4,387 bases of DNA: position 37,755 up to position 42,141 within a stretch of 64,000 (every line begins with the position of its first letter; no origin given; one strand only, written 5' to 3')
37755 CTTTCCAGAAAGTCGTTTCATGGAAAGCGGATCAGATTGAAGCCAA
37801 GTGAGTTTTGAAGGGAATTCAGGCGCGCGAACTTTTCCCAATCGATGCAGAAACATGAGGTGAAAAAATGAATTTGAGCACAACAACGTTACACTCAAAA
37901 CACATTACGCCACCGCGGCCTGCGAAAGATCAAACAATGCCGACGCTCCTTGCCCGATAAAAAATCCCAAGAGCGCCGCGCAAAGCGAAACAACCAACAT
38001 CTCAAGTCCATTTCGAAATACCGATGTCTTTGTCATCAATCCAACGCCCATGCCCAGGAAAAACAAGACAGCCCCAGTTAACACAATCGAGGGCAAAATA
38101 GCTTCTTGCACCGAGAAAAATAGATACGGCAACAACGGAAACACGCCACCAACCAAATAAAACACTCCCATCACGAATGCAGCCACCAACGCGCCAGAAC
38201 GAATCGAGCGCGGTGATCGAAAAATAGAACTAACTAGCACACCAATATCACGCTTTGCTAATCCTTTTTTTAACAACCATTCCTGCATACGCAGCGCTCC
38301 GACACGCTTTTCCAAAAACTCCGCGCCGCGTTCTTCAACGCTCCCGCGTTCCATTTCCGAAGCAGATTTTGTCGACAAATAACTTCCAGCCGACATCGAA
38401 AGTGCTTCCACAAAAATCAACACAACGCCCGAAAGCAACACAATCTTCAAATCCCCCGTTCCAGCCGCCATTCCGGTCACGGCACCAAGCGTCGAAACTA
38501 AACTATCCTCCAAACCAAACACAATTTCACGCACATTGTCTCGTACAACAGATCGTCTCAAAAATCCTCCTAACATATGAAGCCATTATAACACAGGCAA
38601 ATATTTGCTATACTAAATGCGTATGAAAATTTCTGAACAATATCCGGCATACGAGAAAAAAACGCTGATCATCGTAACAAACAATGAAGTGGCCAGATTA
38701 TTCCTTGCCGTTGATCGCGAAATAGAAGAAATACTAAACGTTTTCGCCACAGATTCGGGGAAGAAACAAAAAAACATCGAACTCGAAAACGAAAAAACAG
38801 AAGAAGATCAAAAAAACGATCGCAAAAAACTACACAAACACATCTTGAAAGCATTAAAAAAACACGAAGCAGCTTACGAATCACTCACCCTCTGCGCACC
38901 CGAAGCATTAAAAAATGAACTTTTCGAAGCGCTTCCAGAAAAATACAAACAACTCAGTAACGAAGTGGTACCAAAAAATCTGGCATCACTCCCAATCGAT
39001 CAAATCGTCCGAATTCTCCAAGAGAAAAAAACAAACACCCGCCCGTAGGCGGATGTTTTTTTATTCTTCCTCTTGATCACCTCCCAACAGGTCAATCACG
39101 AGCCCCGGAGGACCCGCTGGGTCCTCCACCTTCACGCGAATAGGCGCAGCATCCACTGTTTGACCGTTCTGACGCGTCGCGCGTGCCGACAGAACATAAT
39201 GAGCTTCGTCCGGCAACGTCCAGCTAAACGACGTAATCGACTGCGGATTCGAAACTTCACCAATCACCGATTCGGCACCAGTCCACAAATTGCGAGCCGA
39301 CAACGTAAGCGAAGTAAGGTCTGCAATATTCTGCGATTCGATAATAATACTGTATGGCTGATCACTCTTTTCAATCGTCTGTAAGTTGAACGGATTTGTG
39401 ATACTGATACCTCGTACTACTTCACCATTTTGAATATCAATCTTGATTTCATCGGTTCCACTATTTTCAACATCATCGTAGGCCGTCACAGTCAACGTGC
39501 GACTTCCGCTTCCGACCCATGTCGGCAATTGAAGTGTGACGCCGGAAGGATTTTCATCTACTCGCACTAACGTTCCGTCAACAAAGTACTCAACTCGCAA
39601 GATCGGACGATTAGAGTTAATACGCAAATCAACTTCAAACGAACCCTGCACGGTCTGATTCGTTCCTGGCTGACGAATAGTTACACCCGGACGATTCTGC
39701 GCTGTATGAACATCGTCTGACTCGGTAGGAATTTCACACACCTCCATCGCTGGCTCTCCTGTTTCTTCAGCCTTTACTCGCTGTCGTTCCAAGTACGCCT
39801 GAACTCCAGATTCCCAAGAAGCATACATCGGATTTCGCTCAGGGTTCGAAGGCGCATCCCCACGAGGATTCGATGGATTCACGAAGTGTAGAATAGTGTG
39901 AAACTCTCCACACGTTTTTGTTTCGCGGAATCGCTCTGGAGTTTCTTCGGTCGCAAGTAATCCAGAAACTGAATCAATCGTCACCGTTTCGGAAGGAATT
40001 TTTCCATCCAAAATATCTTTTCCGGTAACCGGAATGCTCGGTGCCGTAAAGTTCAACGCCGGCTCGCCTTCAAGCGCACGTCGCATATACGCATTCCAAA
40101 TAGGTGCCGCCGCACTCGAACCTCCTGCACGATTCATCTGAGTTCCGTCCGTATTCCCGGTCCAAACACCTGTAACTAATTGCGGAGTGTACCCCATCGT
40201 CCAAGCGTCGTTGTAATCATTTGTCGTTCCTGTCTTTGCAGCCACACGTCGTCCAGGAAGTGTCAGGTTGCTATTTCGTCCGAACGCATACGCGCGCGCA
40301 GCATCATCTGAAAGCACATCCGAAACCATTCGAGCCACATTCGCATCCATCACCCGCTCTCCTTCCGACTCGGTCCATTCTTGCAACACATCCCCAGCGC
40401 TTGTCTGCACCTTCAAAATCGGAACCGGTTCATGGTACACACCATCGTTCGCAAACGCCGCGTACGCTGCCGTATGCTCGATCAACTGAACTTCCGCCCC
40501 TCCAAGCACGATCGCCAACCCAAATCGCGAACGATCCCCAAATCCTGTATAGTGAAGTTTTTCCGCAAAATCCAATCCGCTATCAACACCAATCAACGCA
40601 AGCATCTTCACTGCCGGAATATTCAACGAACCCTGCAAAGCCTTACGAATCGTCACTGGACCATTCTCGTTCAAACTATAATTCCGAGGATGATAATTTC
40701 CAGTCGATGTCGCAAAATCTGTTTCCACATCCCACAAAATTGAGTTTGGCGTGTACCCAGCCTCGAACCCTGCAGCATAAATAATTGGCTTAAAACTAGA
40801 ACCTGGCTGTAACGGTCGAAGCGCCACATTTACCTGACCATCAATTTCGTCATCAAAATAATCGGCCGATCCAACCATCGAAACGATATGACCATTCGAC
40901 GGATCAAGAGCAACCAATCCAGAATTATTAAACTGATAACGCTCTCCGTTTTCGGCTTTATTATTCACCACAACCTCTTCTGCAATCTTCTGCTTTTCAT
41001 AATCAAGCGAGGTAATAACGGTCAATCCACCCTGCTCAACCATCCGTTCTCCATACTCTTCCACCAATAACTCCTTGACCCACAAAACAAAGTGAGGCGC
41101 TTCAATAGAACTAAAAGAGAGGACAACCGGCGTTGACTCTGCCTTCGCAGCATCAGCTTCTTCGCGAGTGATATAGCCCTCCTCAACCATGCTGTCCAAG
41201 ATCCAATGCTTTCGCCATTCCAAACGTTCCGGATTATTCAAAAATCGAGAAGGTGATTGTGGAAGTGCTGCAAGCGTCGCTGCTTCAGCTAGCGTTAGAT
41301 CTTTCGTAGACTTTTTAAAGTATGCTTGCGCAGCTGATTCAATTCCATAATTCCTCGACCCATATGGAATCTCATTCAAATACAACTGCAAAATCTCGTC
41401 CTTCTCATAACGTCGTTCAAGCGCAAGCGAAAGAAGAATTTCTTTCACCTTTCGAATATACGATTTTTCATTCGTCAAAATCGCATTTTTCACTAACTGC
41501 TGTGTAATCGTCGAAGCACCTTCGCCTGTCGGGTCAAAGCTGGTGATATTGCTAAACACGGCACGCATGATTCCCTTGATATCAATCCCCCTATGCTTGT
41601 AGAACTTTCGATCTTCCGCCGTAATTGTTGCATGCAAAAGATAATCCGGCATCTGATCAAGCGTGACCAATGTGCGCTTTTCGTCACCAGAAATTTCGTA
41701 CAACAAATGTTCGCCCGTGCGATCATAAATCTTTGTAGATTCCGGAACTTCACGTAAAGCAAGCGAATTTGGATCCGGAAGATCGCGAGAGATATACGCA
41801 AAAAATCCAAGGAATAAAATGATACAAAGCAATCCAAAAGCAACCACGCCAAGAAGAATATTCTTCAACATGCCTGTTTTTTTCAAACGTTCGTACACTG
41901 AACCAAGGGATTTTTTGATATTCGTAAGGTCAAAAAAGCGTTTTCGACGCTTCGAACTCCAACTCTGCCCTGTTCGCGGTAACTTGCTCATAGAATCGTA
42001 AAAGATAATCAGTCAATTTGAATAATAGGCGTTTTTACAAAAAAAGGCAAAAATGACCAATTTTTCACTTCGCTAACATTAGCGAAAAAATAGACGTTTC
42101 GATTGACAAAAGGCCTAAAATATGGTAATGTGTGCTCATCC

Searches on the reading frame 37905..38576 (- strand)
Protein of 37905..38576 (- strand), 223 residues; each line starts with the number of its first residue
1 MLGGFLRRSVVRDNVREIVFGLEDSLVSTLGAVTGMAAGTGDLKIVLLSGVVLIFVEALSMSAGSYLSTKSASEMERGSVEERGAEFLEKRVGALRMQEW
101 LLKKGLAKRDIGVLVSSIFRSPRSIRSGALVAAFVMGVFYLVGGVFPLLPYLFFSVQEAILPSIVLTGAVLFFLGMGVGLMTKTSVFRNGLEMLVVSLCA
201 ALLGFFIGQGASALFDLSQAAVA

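Call 12: search_protein_families(library=pfam, proteins=[window:37905-38576:-], max_evalue=0.001)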
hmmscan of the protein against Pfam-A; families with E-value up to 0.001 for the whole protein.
window:37905-38576:- (223 aa): 1 family
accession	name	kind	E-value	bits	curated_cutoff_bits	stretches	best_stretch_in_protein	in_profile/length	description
PF01988.24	VIT1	-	7.5e-35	121.1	28.1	1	15-209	1-214/214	VIT family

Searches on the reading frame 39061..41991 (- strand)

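Call 12: search_protein_families(library=pfam, proteins=[window:39061-41991:-], max_evalue=0.001)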
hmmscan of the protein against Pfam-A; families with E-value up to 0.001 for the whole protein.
window:39061-41991:- (976 aa): 3 families
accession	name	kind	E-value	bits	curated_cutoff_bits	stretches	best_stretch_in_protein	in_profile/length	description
PF00912.28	Transgly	-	1.3e-62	210.8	27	1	96-268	4-177/178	Transglycosylase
PF00905.27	Transpeptidase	-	9.7e-27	94.4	22.1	1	359-636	3-298/299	Penicillin binding protein transpeptidase domain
PF17957.7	Big_7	-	1.9e-07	32.1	24.1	1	768-835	1-70/70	Bacterial Ig domain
